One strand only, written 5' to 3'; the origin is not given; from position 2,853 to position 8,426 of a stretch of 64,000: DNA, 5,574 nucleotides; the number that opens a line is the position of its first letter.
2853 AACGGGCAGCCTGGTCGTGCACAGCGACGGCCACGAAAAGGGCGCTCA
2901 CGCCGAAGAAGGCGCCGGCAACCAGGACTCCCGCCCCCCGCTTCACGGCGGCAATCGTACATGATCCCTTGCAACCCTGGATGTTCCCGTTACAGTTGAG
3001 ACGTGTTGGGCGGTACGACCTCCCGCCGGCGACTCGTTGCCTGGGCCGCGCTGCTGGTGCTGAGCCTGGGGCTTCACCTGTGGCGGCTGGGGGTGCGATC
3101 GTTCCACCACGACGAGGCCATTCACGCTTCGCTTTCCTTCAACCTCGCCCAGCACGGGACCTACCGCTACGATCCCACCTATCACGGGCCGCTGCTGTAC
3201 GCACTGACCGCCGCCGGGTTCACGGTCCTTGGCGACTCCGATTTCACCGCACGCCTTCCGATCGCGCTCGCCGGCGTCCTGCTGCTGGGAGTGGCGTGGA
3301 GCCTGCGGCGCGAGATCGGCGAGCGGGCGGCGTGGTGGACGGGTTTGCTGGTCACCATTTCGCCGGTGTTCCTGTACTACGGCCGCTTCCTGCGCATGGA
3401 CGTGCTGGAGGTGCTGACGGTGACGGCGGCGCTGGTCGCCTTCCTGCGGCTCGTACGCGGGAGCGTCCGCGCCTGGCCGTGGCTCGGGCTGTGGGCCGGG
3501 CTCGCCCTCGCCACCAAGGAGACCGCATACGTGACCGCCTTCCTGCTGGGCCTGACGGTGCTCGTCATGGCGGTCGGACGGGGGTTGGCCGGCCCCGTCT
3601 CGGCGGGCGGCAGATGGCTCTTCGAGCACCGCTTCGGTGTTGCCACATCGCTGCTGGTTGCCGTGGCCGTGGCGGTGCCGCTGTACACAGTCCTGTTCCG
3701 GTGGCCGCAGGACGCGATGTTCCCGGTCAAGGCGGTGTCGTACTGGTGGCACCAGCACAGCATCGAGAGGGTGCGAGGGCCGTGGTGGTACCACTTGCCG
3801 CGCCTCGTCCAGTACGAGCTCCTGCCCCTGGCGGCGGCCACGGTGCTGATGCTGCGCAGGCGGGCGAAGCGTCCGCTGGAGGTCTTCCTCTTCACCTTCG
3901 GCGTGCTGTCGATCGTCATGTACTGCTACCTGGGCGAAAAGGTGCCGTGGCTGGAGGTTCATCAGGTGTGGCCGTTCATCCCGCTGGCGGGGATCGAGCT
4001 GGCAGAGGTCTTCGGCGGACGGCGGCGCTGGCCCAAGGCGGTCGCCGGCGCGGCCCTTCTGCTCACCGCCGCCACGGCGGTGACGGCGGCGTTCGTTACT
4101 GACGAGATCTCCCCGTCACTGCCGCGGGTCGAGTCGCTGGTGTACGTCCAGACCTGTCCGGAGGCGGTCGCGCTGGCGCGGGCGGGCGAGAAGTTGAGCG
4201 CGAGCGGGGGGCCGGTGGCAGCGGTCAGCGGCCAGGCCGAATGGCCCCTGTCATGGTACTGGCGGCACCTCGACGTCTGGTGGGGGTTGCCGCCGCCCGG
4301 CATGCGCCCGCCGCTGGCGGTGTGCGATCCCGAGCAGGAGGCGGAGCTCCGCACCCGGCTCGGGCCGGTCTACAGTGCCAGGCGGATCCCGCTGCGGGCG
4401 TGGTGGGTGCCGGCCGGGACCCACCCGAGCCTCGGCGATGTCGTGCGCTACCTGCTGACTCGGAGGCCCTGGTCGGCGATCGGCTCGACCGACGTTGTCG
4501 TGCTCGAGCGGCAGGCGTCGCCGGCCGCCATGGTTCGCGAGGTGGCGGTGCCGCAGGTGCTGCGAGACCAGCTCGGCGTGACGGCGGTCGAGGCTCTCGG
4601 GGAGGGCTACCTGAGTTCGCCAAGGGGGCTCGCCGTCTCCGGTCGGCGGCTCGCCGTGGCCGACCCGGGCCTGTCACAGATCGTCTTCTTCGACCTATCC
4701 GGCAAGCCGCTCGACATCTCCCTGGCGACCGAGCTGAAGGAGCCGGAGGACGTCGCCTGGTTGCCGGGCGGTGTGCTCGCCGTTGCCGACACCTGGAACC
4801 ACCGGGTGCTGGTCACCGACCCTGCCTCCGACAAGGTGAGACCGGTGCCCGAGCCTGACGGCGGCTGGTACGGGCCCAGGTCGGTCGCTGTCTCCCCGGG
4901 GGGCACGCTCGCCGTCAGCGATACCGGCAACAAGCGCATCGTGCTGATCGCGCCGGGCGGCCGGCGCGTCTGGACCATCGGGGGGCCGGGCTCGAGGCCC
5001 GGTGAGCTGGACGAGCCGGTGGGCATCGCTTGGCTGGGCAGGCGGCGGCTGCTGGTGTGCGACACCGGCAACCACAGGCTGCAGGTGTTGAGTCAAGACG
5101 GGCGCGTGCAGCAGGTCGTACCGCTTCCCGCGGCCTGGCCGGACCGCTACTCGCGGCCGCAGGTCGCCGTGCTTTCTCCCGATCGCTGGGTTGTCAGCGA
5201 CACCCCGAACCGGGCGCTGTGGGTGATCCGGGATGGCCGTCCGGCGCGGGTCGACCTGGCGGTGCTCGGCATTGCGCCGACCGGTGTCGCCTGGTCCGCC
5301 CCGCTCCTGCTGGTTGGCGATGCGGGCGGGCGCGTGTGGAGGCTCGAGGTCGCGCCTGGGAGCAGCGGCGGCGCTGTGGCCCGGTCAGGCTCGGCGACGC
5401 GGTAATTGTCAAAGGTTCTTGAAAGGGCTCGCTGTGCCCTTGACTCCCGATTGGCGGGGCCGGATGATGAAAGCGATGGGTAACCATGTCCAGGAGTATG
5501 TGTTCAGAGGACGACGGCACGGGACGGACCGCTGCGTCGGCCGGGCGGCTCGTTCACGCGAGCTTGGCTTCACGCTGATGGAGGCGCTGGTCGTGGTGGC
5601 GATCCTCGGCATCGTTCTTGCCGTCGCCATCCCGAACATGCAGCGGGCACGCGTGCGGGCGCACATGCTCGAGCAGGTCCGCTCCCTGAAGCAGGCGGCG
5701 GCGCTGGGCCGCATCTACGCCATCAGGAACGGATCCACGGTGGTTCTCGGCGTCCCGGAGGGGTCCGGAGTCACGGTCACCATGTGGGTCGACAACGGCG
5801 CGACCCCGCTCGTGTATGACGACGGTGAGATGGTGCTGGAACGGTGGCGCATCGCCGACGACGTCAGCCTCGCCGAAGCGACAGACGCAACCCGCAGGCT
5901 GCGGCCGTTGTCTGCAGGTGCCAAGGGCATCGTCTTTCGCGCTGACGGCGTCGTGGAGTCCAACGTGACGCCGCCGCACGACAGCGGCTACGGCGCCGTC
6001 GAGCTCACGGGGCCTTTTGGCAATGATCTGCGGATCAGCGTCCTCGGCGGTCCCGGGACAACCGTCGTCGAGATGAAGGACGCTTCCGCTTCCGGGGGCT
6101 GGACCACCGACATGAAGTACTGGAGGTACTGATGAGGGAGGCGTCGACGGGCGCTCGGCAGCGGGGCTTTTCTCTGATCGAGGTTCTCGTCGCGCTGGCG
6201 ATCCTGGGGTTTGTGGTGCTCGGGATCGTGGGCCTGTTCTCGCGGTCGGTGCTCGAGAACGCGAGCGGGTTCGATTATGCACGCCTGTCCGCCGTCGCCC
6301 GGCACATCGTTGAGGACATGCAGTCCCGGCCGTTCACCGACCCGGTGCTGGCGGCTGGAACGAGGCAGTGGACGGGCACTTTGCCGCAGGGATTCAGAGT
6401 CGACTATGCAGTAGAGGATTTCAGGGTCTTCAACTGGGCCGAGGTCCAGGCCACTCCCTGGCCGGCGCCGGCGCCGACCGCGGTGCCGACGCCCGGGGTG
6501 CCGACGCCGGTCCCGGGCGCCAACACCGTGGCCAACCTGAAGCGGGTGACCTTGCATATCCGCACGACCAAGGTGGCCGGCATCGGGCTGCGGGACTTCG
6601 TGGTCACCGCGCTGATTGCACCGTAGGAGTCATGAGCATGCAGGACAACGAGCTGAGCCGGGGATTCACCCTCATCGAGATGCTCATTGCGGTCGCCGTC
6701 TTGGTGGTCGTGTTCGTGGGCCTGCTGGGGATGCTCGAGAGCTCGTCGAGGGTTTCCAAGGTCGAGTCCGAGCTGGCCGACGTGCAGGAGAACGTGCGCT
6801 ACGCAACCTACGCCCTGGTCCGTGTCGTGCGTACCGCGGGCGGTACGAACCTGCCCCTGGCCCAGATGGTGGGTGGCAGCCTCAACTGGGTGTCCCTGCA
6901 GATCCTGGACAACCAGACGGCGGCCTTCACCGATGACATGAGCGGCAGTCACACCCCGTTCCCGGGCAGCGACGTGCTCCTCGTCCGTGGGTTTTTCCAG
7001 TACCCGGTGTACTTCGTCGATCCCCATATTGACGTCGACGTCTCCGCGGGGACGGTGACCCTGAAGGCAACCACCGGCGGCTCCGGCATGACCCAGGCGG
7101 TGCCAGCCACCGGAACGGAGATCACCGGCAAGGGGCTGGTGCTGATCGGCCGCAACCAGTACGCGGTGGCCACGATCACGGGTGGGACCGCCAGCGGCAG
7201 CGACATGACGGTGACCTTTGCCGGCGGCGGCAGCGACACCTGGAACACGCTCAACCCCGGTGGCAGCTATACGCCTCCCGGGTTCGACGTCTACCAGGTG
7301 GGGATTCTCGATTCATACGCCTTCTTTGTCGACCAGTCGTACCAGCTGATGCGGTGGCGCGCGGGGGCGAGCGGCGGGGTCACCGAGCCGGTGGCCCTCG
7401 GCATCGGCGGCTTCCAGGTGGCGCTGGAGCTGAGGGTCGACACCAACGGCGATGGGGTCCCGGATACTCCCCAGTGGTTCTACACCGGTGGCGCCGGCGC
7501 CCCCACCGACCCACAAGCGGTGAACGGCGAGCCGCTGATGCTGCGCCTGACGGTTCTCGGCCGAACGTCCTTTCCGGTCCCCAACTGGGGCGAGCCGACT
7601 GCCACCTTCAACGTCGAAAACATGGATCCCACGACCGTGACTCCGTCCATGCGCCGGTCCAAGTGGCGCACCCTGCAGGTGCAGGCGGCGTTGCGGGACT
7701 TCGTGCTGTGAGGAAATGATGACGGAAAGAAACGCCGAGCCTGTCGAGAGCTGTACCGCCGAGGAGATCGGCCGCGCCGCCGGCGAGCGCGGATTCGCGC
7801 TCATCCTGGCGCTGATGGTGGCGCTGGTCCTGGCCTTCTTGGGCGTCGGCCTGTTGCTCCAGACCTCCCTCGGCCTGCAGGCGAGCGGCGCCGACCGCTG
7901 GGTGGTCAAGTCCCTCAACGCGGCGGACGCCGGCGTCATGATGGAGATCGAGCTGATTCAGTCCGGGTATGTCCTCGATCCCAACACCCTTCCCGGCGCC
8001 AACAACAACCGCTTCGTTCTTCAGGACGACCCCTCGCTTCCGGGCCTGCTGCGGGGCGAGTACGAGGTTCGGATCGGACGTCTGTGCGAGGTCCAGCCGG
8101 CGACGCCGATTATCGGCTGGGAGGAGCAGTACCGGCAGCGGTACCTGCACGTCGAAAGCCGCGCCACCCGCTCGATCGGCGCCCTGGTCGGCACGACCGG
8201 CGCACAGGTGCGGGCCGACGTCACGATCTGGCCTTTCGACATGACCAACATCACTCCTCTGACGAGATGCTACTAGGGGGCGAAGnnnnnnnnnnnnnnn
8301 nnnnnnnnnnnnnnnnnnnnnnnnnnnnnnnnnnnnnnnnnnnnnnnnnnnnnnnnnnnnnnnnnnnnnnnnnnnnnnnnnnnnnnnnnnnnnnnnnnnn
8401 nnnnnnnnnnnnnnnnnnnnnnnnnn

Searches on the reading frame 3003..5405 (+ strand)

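Call 3: search_protein_families(library=pfam, proteins=[window:3003-5405:+], max_evalue=0.1)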
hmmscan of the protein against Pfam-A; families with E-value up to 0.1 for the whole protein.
window:3003-5405:+ (800 aa): 4 families
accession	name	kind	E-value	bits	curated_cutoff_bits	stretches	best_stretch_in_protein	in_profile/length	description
PF01436.27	NHL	-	2.3e-20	72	20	3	579-604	2-27/28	NHL repeat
PF13231.12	PMT_2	-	7.7e-16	59.2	26.1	1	61-189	2-131/160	Dolichyl-phosphate-mannose-protein mannosyltransferase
PF02366.24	PMT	-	0.0012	18.9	22.7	1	69-190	70-200/245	Dolichyl-phosphate-mannose-protein mannosyltransferase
PF13449.12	Phytase-like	-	0.029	14.7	27.6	0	674-714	72-113/284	Esterase-like activity of phytase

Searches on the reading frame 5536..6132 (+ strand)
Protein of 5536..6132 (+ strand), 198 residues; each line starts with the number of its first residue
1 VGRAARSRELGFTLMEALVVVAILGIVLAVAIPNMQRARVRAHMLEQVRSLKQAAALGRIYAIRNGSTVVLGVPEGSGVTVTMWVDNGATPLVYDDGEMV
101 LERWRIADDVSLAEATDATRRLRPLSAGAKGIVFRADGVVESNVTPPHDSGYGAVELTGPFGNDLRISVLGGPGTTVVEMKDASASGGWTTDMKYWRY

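Call 3: search_protein_families(library=pfam, proteins=[window:5536-6132:+], max_evalue=0.1)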
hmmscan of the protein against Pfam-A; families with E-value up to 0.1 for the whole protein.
window:5536-6132:+ (198 aa): 2 families
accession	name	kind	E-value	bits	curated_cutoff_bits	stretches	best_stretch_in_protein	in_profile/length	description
PF07963.17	N_methyl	-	8e-07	28.8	21.2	1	6-32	1-27/27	Prokaryotic N-terminal methylation motif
PF12019.13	GspH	-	0.00013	22.9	21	1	48-158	2-92/108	Type II transport protein GspH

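Call 4: search_protein_families(library=ncbifam, proteins=[window:5536-6132:+], max_evalue=0.1)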
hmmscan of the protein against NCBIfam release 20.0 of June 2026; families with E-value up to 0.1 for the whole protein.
window:5536-6132:+ (198 aa): 11 families
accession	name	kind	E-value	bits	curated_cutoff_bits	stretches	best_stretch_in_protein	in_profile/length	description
NF041775.1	typeIV_PilA_Myxo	equivalog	2.3e-07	31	400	1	7-52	8-53/214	type IV pilin protein PilA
TIGR01710.1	typeII_sec_gspG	equivalog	5.2e-06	26.5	88.85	1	11-56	2-50/134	type II secretion system major pseudopilin GspG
TIGR01708.2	typeII_sec_gspH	equivalog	9.6e-06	25.7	80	1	11-71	3-63/169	type II secretion system minor pseudopilin GspH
NF007862.0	PRK10574.1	equivalog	1.4e-05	25.2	138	1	8-58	3-56/145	prepilin peptidase-dependent pilin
NF040999.1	pilin_ComGC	equivalog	2e-05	24.7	75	1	11-40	3-32/84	competence type IV pilus major pilin ComGC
TIGR02596.1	TIGR02596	subfamily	0.00018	21.6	70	1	12-69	1-58/196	Verru_Chthon cassette protein D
NF041013.1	T4P_ComGE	equivalog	0.00061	19.8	49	1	11-47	5-41/83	competence type IV pilus minor pilin ComGE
TIGR02532.1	IV_pilin_GFxxxE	domain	0.00065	19.4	16.3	1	11-32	3-24/24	prepilin-type N-terminal cleavage/methylation domain-containing protein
NF007800.0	PRK10506.1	equivalog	0.00095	19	158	1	7-73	6-72/163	prepilin peptidase-dependent protein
TIGR01707.1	gspI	equivalog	0.002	18.6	44.35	1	11-47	1-37/101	type II secretion system minor pseudopilin GspI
NF040982.1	ComGD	equivalog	0.035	14.5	70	1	11-71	3-63/139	competence type IV pilus minor pilin ComGD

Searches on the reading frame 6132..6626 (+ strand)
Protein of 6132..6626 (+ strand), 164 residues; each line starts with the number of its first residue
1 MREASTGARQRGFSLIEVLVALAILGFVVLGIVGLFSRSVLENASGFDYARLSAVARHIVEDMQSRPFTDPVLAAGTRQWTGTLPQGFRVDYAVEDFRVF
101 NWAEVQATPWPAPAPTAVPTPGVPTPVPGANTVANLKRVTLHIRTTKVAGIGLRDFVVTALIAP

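Call 3: search_protein_families(library=pfam, proteins=[window:6132-6626:+], max_evalue=0.1)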
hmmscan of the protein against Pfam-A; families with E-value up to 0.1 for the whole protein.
window:6132-6626:+ (164 aa): 1 family
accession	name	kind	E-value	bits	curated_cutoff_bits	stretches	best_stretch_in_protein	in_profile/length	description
PF07963.17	N_methyl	-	2.5e-09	36.7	21.2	1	9-32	3-26/27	Prokaryotic N-terminal methylation motif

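Call 4: search_protein_families(library=ncbifam, proteins=[window:6132-6626:+], max_evalue=0.1)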
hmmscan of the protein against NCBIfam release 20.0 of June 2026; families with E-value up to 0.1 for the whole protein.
window:6132-6626:+ (164 aa): 15 families
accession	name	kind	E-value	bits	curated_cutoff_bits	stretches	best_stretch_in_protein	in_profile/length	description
TIGR02523.1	type_IV_pilV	equivalog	5.3e-08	33.4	52.2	1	10-69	1-60/139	type IV pilus modification protein PilV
TIGR02532.1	IV_pilin_GFxxxE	domain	2.9e-07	30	16.3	1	10-32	1-23/24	prepilin-type N-terminal cleavage/methylation domain-containing protein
NF041013.1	T4P_ComGE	equivalog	1.3e-06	28.4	49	1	10-43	3-36/83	competence type IV pilus minor pilin ComGE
TIGR01707.1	gspI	equivalog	0.00012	22.5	44.35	1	12-40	1-29/101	type II secretion system minor pseudopilin GspI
NF041002.1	pilin_ComGF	equivalog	0.00039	20.7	80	1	10-39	1-30/139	competence type IV pilus minor pilin ComGF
NF007848.0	PRK10557.1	equivalog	0.0004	19.8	120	1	4-36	4-36/192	prepilin peptidase-dependent protein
NF007660.0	PRK10332.1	equivalog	0.0018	18.7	86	1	8-42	6-39/107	prepilin-type N-terminal cleavage/methylation domain-containing protein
TIGR01708.2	typeII_sec_gspH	equivalog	0.0038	17.3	80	1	10-37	1-28/169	type II secretion system minor pseudopilin GspH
NF047828.1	T3SSXpsI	equivalog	0.0042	17.1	150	1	10-38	1-29/132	type II secretion system protein XpsI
NF007800.0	PRK10506.1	equivalog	0.0074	16.1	158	1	8-29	6-27/163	prepilin peptidase-dependent protein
TIGR02598.1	TIGR02598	subfamily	0.017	15.3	51.4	1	12-71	1-60/151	Verru_Chthon cassette protein B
TIGR01711.1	gspJ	equivalog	0.04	13.7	64.85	1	11-53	1-44/192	type II secretion system minor pseudopilin GspJ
NF007862.0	PRK10574.1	equivalog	0.052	13.7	138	1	9-34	3-26/145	prepilin peptidase-dependent pilin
TIGR01710.1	typeII_sec_gspG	equivalog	0.074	13.1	88.85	0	11-33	1-22/134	type II secretion system major pseudopilin GspG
NF041775.1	typeIV_PilA_Myxo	equivalog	0.085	12.8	400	0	1-28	1-28/214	type IV pilin protein PilA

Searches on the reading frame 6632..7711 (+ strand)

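Call 3: search_protein_families(library=pfam, proteins=[window:6632-7711:+], max_evalue=0.1)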
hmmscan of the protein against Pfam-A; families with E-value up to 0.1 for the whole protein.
window:6632-7711:+ (359 aa): 1 family
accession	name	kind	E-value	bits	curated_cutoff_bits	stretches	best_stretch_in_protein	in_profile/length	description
PF07963.17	N_methyl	-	1.3e-05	25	21.2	1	9-32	4-27/27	Prokaryotic N-terminal methylation motif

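Call 4: search_protein_families(library=ncbifam, proteins=[window:6632-7711:+], max_evalue=0.1)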
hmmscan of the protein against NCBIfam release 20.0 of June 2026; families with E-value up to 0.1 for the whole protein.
window:6632-7711:+ (359 aa): 14 families
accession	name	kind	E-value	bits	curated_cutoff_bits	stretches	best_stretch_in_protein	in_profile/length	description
TIGR02532.1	IV_pilin_GFxxxE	domain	1.1e-05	25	16.3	1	10-31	2-23/24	prepilin-type N-terminal cleavage/methylation domain-containing protein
NF041013.1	T4P_ComGE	equivalog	1.4e-05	25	49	1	10-43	4-37/83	competence type IV pilus minor pilin ComGE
NF040982.1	ComGD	equivalog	0.00027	21.4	70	1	10-58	2-50/139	competence type IV pilus minor pilin ComGD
NF041002.1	pilin_ComGF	equivalog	0.00044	20.5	80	1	10-45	2-37/139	competence type IV pilus minor pilin ComGF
NF047828.1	T3SSXpsI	equivalog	0.00088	19.3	150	1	10-42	2-34/132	type II secretion system protein XpsI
NF006453.0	PRK08808.1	equivalog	0.00092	18.3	295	1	9-69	6-66/211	type II secretion system protein J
TIGR01711.1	gspJ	equivalog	0.0017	18.2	64.85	1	10-47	1-38/192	type II secretion system minor pseudopilin GspJ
NF007848.0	PRK10557.1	equivalog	0.003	16.9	120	1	9-70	10-71/192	prepilin peptidase-dependent protein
TIGR02523.1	type_IV_pilV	equivalog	0.0054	17.2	52.2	1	10-63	2-51/139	type IV pilus modification protein PilV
TIGR01708.2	typeII_sec_gspH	equivalog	0.0083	16.1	80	1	9-58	1-50/169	type II secretion system minor pseudopilin GspH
TIGR01707.1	gspI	equivalog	0.014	15.9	44.35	1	11-38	1-28/101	type II secretion system minor pseudopilin GspI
NF040999.1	pilin_ComGC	equivalog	0.021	15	75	1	10-28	2-20/84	competence type IV pilus major pilin ComGC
TIGR02599.1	TIGR02599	subfamily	0.057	12.7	256.5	1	11-44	1-34/361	Verru_Chthon cassette protein C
NF038304.1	EPS_HpsC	equivalog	0.06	12.9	200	1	5-34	16-45/318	hormogonium polysaccharide secretion pseudopilin HpsC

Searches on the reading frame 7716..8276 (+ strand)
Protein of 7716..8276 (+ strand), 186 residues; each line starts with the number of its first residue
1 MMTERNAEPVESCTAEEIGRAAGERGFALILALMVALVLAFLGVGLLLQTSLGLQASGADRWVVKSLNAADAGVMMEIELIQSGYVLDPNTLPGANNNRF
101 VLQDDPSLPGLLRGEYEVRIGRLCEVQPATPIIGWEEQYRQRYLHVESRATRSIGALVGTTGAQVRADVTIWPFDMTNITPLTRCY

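Call 3: search_protein_families(library=pfam, proteins=[window:7716-8276:+], max_evalue=0.1)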
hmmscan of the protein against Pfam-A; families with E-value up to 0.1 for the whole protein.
window:7716-8276:+ (186 aa): 0 families

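Call 4: search_protein_families(library=ncbifam, proteins=[window:7716-8276:+], max_evalue=0.1)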
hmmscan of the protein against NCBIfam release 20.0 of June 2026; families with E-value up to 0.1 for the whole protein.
window:7716-8276:+ (186 aa): 1 family
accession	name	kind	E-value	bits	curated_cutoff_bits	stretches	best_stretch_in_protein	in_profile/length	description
NF037980.1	T2SS_GspK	equivalog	0.016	14.8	130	1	24-82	1-59/307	type II secretion system minor pseudopilin GspK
